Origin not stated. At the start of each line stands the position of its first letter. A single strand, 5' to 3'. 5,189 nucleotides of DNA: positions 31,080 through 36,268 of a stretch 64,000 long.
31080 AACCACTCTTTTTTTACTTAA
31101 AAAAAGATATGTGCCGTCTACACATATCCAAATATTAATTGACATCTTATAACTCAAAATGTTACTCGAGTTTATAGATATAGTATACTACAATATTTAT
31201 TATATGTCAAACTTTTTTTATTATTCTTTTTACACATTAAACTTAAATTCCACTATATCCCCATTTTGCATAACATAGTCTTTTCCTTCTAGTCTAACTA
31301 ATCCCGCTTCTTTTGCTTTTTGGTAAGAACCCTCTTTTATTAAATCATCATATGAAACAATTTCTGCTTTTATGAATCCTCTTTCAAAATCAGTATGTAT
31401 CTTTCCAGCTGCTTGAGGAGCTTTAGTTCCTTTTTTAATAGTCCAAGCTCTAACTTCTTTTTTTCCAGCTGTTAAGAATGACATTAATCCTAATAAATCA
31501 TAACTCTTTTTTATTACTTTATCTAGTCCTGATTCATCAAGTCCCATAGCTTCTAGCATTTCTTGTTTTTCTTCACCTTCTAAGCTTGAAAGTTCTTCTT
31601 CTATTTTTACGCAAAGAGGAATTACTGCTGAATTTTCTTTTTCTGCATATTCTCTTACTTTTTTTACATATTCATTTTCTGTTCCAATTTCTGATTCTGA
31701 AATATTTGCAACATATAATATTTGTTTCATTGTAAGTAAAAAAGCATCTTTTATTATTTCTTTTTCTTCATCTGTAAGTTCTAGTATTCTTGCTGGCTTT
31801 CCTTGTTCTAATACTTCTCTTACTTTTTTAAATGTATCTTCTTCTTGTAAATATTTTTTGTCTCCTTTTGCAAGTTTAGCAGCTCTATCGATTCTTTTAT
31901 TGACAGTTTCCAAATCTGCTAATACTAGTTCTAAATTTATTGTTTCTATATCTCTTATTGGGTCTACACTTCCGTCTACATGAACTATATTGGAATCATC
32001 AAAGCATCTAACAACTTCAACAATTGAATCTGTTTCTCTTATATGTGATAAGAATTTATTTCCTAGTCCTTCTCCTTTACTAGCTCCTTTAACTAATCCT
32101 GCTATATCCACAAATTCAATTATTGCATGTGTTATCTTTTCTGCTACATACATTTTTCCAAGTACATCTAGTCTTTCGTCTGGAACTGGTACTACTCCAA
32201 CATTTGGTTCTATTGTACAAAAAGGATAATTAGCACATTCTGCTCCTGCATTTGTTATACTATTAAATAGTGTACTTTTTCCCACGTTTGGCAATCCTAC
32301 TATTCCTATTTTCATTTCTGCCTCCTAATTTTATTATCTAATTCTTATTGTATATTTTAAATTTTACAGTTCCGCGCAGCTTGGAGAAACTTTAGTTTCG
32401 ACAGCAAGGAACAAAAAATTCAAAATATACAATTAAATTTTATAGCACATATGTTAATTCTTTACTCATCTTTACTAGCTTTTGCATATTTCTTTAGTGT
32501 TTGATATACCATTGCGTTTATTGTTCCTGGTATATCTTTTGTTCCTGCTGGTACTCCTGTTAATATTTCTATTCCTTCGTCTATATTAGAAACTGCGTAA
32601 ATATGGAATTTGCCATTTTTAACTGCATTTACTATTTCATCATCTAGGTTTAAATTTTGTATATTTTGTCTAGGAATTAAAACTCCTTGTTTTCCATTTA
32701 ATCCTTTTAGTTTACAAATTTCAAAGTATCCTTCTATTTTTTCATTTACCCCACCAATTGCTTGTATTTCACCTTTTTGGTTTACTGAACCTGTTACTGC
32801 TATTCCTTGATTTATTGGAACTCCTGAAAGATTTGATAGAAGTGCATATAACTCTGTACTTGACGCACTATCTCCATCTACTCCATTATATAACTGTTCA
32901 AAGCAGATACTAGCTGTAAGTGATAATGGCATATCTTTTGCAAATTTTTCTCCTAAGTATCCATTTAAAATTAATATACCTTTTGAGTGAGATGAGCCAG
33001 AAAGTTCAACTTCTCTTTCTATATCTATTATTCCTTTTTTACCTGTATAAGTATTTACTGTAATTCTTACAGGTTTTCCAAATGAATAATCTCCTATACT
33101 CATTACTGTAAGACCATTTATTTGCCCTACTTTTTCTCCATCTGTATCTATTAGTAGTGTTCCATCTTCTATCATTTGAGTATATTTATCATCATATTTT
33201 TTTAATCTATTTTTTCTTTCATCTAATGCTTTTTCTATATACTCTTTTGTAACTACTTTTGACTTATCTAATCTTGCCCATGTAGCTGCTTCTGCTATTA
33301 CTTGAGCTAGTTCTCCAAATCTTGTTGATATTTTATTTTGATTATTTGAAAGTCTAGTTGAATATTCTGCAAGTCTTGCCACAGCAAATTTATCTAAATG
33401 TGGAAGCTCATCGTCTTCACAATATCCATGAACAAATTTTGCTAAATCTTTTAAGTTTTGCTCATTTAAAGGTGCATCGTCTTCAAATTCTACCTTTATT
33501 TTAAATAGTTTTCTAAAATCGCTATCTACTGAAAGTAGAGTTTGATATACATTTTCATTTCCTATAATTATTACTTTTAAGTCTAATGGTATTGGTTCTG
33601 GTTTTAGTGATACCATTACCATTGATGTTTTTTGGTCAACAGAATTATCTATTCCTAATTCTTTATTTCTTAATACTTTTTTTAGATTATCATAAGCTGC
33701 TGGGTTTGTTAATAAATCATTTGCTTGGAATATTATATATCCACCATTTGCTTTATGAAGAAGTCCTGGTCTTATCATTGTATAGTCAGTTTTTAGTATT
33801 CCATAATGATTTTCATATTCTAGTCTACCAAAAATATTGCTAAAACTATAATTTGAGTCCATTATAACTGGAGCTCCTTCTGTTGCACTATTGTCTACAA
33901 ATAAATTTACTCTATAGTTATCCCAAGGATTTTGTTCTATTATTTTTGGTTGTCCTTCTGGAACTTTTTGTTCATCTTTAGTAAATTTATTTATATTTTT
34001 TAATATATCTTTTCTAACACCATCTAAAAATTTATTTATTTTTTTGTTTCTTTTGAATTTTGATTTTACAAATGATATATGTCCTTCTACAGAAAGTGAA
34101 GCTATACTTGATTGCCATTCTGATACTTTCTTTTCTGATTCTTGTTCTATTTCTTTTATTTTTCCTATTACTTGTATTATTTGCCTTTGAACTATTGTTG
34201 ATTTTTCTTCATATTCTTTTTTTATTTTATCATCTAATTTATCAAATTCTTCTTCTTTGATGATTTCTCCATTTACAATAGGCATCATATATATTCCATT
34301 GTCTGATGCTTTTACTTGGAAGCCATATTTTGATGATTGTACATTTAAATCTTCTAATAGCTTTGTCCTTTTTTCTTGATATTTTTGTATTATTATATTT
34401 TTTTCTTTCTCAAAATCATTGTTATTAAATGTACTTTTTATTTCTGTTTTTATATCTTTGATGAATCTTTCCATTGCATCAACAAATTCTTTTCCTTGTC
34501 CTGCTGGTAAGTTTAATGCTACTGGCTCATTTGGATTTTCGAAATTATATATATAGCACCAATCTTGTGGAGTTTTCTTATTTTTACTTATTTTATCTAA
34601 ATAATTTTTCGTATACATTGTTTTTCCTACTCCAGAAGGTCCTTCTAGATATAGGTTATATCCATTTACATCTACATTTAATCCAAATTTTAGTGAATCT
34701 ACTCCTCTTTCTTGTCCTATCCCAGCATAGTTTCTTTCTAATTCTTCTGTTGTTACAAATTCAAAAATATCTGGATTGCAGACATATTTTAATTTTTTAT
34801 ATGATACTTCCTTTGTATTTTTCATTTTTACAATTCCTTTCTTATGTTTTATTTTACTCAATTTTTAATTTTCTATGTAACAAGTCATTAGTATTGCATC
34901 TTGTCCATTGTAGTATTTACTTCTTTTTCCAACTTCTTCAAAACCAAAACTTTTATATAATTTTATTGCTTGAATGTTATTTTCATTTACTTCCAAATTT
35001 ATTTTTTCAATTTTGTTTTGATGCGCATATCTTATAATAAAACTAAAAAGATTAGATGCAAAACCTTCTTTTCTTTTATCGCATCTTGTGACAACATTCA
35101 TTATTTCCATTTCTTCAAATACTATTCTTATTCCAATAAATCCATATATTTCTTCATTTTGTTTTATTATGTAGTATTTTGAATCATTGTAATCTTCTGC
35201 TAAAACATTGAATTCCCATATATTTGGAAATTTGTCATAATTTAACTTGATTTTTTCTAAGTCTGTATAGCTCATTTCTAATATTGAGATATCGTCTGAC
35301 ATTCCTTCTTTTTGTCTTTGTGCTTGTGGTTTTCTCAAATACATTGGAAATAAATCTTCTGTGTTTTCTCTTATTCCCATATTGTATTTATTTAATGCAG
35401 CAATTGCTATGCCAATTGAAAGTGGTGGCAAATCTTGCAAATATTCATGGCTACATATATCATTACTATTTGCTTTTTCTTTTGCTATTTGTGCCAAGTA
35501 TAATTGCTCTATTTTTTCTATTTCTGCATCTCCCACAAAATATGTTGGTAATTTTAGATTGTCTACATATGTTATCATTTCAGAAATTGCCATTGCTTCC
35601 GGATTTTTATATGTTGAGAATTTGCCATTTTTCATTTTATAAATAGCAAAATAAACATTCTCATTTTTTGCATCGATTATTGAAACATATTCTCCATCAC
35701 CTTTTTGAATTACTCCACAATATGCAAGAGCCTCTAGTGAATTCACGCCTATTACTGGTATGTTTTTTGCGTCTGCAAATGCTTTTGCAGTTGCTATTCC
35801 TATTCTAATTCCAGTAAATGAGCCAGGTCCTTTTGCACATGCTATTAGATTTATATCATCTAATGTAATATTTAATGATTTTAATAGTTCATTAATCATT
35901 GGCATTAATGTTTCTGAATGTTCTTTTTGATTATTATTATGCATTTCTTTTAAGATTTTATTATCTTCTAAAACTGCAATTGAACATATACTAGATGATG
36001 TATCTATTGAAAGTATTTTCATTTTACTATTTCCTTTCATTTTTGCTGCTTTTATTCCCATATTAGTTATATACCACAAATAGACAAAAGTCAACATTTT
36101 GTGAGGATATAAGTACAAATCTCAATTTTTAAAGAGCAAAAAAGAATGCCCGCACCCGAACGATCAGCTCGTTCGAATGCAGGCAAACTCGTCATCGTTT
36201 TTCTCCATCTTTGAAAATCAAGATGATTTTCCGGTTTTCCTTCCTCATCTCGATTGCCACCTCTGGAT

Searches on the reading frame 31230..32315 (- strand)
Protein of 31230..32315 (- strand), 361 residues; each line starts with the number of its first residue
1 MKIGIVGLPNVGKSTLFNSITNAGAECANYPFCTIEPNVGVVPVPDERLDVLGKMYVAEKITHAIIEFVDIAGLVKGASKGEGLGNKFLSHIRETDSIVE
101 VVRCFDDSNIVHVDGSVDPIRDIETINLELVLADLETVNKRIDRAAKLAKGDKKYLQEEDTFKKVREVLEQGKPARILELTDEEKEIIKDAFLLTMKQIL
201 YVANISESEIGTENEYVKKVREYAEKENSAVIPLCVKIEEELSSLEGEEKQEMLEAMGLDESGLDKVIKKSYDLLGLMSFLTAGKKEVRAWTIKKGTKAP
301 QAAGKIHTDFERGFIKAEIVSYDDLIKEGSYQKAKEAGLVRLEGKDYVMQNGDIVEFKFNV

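Call 15: search_protein_families(library=ncbifam, proteins=[window:31230-32315:-])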
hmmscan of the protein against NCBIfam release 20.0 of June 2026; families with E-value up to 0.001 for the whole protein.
window:31230-32315:- (361 aa): 14 families
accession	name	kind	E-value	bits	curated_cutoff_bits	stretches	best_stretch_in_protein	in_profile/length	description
TIGR00092.1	TIGR00092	equivalog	3.3e-152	506.9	279.2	1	2-361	4-368/368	redox-regulated ATPase YchF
NF007171.0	PRK09602.1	subfamily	2.6e-41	141.8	387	1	1-245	3-262/397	YchF-related putative GTPase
NF008955.0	PRK12297.1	equivalog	1.9e-28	99.6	406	1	3-279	162-405/429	GTPase ObgE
NF008956.1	PRK12299.1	equivalog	8.9e-26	90.6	300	1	3-184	161-313/327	GTPase ObgE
TIGR02729.1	Obg_CgtA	equivalog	1.5e-25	89.9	280.25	1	3-187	160-316/329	Obg family GTPase CgtA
NF008954.1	PRK12296.1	equivalog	2.2e-20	72.5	377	1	3-133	162-269/470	GTPase ObgE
TIGR00231.1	small_GTP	domain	2.7e-08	33.7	42.5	1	1-102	4-91/164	GTP-binding protein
TIGR00437.1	feoB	equivalog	1.6e-07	30.4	315.65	1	7-51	1-45/594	ferrous iron transport protein B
TIGR03156.1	GTP_HflX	equivalog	3.4e-06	26.2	216.75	1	2-47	191-236/351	GTPase HflX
TIGR03594.1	GTPase_EngA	equivalog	2.1e-05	23.7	306.7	1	2-22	2-22/432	ribosome biogenesis GTPase Der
NF008280.0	PRK11058.1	equivalog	2.3e-05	23.3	441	1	3-52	200-249/426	ribosome rescue GTPase HflX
TIGR03596.1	GTPase_YlqF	equivalog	8.3e-05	22.1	208.2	1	2-31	120-150/276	ribosome biogenesis GTPase YlqF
TIGR00436.1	era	equivalog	0.00018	21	116.25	1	2-23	2-23/270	GTPase Era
NF007105.0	PRK09554.1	equivalog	0.001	17.3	683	0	2-46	5-49/772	Fe(2+) transporter permease subunit FeoB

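Call 20: find_encoding_contigs(protein=window:31230-32315:-, flank=3000, max_places=10)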
Protein window:31230-32315:- (361 aa): 21 contigs read that carry it; 10 places shown.
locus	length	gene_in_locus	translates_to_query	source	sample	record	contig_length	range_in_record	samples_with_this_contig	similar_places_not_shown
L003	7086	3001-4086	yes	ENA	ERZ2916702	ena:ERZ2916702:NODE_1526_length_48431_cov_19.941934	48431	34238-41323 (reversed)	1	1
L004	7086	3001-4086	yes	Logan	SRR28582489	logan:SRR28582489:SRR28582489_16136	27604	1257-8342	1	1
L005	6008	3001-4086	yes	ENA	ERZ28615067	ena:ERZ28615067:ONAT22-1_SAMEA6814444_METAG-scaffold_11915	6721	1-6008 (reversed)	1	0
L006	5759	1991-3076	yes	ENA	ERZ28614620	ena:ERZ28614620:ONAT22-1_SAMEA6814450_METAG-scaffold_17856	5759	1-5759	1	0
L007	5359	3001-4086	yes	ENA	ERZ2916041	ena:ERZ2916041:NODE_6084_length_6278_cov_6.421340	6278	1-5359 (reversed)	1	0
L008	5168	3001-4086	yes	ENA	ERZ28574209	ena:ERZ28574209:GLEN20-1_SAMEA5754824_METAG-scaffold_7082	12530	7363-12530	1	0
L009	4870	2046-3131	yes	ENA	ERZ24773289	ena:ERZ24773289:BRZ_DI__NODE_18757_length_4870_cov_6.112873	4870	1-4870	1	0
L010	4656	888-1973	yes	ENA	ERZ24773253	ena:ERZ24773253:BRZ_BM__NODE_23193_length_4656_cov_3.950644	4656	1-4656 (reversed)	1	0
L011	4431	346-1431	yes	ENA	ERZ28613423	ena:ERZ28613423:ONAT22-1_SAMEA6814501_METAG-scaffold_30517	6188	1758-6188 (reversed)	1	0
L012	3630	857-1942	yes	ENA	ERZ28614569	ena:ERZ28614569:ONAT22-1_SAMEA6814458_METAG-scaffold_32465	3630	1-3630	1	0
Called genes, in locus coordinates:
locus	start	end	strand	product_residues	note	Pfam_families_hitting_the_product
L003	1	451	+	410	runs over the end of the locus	PF00814:TsaD, PF13420:Acetyltransf_4, PF00583:Acetyltransf_1, PF13673:Acetyltransf_10, PF13508:Acetyltransf_7, PF08445:FR47 (faint)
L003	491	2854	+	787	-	PF20437:LonC_helical, PF13654:AAA_32, PF20436:LonB_AAA-LID, PF05362:Lon_C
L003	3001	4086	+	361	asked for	PF01926:MMR_HSR1, PF02421:FeoB_N, PF06071:YchF-GTPase_C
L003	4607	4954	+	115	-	PF00746:Gram_pos_anchor (weak)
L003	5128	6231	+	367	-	PF03816:LytR_cpsA_psr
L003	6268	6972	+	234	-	PF02397:Bac_transf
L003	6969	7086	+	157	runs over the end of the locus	PF08660:Alg14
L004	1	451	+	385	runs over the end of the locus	PF00814:TsaD, PF00583:Acetyltransf_1, PF13420:Acetyltransf_4, PF13673:Acetyltransf_10, PF13508:Acetyltransf_7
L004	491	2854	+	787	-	PF20437:LonC_helical, PF13654:AAA_32, PF20436:LonB_AAA-LID, PF05362:Lon_C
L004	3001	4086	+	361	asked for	PF01926:MMR_HSR1, PF02421:FeoB_N, PF06071:YchF-GTPase_C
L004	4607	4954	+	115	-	PF00746:Gram_pos_anchor (weak)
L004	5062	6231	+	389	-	PF03816:LytR_cpsA_psr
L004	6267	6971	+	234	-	PF02397:Bac_transf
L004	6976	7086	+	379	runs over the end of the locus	PF13439:Glyco_transf_4, PF00534:Glycos_transf_1, PF13692:Glyco_trans_1_4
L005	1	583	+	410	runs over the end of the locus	PF00814:TsaD, PF13420:Acetyltransf_4, PF00583:Acetyltransf_1, PF13673:Acetyltransf_10, PF13508:Acetyltransf_7, PF08445:FR47 (faint)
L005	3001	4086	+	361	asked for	PF01926:MMR_HSR1, PF02421:FeoB_N, PF06071:YchF-GTPase_C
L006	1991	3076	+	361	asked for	PF01926:MMR_HSR1, PF02421:FeoB_N, PF06071:YchF-GTPase_C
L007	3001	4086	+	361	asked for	PF01926:MMR_HSR1, PF02421:FeoB_N, PF06071:YchF-GTPase_C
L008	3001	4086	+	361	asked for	PF01926:MMR_HSR1, PF02421:FeoB_N, PF06071:YchF-GTPase_C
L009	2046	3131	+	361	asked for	PF01926:MMR_HSR1, PF02421:FeoB_N, PF06071:YchF-GTPase_C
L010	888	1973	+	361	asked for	PF01926:MMR_HSR1, PF02421:FeoB_N, PF06071:YchF-GTPase_C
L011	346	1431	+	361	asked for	PF01926:MMR_HSR1, PF02421:FeoB_N, PF06071:YchF-GTPase_C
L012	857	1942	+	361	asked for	PF01926:MMR_HSR1, PF02421:FeoB_N, PF06071:YchF-GTPase_C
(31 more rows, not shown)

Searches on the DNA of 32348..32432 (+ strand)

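Call 99: build_rna_model(alignment_id=A8)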
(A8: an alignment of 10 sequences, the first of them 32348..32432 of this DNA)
Model R1 built from alignment A8 (10 sequences, 139 columns); structure: RNAalifold consensus.
model positions 85; base pairs 23; branch points 0; effective number of sequences 1.58; information 0.668 bits per position. Calibrated on 0.2 Mb of random sequence (short: E-values are rough).
structure used (alignment columns):
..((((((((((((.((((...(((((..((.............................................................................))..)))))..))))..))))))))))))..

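Call 100: search_with_rna_model(model_id=R1, sources=[window, L154, L155, L158, L161, L163, L169, L171, L174, L013, L014, L020, L061, L003, L073, L075, L076, L077, L078, L085], max_evalue=1)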
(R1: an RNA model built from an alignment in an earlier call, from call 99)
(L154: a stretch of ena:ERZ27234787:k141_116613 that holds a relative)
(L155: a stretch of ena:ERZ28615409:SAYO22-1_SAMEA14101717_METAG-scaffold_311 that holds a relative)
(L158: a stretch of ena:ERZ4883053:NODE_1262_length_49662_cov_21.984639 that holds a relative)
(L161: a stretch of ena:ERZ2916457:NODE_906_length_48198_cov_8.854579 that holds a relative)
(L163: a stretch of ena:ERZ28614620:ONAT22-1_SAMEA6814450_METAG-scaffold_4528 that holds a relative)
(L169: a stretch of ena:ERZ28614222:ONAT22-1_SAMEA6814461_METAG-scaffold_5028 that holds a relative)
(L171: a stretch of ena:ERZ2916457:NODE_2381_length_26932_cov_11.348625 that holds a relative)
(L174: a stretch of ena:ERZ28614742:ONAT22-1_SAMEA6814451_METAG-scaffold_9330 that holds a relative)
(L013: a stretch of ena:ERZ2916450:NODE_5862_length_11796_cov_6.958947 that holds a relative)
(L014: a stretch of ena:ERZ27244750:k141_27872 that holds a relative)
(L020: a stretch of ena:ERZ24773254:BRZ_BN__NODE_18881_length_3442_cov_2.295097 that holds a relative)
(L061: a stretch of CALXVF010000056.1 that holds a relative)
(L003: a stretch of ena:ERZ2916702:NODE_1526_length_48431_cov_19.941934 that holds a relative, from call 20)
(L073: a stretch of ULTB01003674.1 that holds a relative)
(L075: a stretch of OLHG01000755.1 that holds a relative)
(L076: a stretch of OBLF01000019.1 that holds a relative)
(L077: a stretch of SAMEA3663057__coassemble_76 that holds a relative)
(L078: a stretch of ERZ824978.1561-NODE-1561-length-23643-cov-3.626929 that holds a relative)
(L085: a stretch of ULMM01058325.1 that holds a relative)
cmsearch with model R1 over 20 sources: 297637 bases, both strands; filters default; matches with E-value up to 1: 35.
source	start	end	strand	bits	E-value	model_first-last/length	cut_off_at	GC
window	32348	32432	+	101.5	4.4e-18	1-85/85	no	0.31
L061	6222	6306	+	101.5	4.4e-18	1-85/85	no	0.31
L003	2884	2968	-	101.5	4.4e-18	1-85/85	no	0.31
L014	648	732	-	97.8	2.7e-17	1-85/85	no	0.35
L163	7796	7881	-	95.7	7.5e-17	1-85/85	no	0.34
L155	12293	12377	-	92.1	4.2e-16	1-85/85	no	0.34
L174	1784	1868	-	88.8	2.2e-15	1-85/85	no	0.33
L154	116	194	-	85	1.4e-14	1-85/85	no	0.3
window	58456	58569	-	84.5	1.7e-14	1-85/85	no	0.42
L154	14959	15072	+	84.5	1.7e-14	1-85/85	no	0.42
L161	8461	8574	+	84.5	1.7e-14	1-85/85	no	0.42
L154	3378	3491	+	81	9.5e-14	1-85/85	no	0.46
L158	20127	20263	-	80.2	1.4e-13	1-85/85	no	0.37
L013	83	196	-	79.4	2e-13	1-85/85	no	0.46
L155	9038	9151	-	77.2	5.8e-13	1-85/85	no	0.39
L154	210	327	-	42.5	1.2e-05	1-85/85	no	0.41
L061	6222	6306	-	40.8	2.7e-05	1-85/85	no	0.31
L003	2884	2968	+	40.8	2.7e-05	1-85/85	no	0.31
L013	2612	2706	-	39.6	5e-05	1-85/85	no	0.22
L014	2612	2706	-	39.6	5e-05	1-85/85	no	0.22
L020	2179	2273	-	39.6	5e-05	1-85/85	no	0.22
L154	116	194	+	36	0.00028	1-85/85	no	0.3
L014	648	732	+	34.6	0.00054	1-85/85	no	0.35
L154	14959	15072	-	31.3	0.0027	1-85/85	no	0.42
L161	8461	8574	-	31.3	0.0027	1-85/85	no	0.42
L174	1784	1868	+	30.6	0.0038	1-85/85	no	0.33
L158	20127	20263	+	30.5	0.0041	1-85/85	no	0.37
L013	83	196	+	30.3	0.0044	1-85/85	no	0.46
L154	3378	3491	-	30.1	0.0048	1-85/85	no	0.46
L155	9038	9151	+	28.9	0.0086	1-85/85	no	0.39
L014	2718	2807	-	22.1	0.23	1-85/85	no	0.41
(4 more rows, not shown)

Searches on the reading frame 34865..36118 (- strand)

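Call 36: search_protein_families(library=pfam, proteins=[window:34865-36118:-])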
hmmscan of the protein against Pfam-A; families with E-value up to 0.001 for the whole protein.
window:34865-36118:- (417 aa): 8 families
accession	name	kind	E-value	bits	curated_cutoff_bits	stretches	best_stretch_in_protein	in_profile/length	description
PF00814.31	TsaD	-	2.8e-32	112.9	24.8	1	64-267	26-261/264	tRNA N6-adenosine threonylcarbamoyltransferase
PF00583.31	Acetyltransf_1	-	1.9e-13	51.2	20.7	1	307-393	24-116/116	Acetyltransferase (GNAT) family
PF13673.13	Acetyltransf_10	-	8.6e-12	45.6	23.6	1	306-413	22-126/128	Acetyltransferase (GNAT) domain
PF13420.13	Acetyltransf_4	-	1.5e-09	38.5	24.3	1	294-404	29-145/155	Acetyltransferase (GNAT) domain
PF13508.13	Acetyltransf_7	-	2e-09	38.1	27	1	312-395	2-84/84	Acetyltransferase (GNAT) domain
PF08445.16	FR47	-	3.1e-05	24.3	22.1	1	338-396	23-80/86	FR47-like protein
PF23209.2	IDM1_C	-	0.0001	22.8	33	0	304-401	24-120/140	Increased DNA methylation 1, C-terminal domain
PF13302.13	Acetyltransf_3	-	0.00084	20.5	25.4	0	306-394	45-138/138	Acetyltransferase (GNAT) domain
